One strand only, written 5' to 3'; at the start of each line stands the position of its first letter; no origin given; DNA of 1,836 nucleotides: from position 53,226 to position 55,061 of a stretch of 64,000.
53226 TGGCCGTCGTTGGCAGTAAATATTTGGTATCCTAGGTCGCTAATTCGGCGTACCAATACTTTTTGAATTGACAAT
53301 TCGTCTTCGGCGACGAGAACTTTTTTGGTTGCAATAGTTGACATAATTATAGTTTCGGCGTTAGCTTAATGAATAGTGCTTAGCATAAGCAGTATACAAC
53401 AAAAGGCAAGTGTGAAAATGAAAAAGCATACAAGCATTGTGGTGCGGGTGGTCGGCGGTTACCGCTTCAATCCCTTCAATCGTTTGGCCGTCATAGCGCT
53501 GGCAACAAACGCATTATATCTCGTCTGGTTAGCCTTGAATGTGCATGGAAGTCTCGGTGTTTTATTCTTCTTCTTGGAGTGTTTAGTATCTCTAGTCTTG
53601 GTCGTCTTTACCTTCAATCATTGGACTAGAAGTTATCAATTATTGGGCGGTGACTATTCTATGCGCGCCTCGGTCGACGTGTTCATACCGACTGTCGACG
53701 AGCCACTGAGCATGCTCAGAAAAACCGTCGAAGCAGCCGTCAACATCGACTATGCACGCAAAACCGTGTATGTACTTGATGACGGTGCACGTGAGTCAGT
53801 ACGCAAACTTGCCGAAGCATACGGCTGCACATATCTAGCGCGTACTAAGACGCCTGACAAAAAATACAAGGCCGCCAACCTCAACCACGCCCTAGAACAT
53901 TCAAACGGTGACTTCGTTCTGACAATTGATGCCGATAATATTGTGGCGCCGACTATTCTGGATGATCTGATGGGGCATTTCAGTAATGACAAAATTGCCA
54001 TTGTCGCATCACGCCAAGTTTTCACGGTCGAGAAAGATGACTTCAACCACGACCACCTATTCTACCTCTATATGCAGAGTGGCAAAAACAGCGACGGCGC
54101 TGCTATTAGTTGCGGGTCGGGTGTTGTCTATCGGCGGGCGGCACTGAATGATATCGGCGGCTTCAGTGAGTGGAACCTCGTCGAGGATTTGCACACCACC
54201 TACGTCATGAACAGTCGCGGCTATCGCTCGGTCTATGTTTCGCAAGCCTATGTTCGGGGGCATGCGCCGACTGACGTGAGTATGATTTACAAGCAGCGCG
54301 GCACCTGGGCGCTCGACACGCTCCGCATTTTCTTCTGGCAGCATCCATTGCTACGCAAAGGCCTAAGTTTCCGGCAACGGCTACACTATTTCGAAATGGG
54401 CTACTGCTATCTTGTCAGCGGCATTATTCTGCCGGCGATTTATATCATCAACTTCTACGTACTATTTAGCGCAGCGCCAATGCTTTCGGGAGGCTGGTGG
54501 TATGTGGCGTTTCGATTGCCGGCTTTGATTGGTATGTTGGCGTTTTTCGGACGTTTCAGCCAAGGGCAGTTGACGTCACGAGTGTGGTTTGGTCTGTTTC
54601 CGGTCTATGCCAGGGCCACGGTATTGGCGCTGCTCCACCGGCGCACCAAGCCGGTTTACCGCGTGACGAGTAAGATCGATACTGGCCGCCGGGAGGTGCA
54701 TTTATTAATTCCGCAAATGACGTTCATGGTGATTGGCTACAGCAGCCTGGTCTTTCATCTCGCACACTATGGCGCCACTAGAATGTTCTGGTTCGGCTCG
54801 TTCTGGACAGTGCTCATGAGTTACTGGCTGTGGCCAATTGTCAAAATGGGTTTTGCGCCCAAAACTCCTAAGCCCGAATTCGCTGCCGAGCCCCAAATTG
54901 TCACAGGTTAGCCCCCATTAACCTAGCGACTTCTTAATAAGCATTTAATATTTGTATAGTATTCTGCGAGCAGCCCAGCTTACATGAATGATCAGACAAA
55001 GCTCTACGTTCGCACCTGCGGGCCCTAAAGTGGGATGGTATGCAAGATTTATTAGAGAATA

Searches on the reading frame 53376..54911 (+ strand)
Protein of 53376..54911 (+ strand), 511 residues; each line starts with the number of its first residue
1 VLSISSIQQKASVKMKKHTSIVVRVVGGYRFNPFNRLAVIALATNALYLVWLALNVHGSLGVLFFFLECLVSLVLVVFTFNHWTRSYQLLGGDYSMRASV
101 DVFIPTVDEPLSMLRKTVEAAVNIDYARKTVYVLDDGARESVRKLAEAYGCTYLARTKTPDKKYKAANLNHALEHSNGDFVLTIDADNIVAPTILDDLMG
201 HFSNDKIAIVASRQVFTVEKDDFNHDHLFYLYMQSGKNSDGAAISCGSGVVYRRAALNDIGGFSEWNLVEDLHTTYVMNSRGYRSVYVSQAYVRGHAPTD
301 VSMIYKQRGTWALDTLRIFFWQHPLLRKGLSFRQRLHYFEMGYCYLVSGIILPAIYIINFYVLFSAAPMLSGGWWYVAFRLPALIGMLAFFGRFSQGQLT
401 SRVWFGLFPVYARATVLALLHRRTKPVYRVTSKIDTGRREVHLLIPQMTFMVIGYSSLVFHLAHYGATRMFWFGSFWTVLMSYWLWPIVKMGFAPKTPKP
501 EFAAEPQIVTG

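Call 20: search_protein_families(library=pfam, proteins=[window:53376-54911:+], max_evalue=0.001)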
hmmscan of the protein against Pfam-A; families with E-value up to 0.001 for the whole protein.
window:53376-54911:+ (511 aa): 6 families
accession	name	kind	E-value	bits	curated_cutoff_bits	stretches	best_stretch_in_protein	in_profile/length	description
PF13641.12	Glyco_tranf_2_3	-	7.8e-25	88.7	27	1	100-312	3-228/230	Glycosyltransferase like family 2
PF00535.33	Glycos_transf_2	-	1.7e-20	74.1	23.3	1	102-260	2-167/168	Glycosyl transferase family 2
PF13632.12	Glyco_trans_2_3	-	2.6e-17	63.7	27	1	180-362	1-191/198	Glycosyl transferase family group 2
PF13506.12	Glyco_transf_21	-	1.3e-10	41.4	21.7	1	163-298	16-157/174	Glycosyl transferase family 21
PF03552.20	Cellulose_synt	-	1.2e-07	31.2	24.7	1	268-358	422-517/722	Cellulose synthase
PF13704.12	Glyco_tranf_2_4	-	0.00028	21.7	27.5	1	114-191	7-85/98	Glycosyl transferase family 2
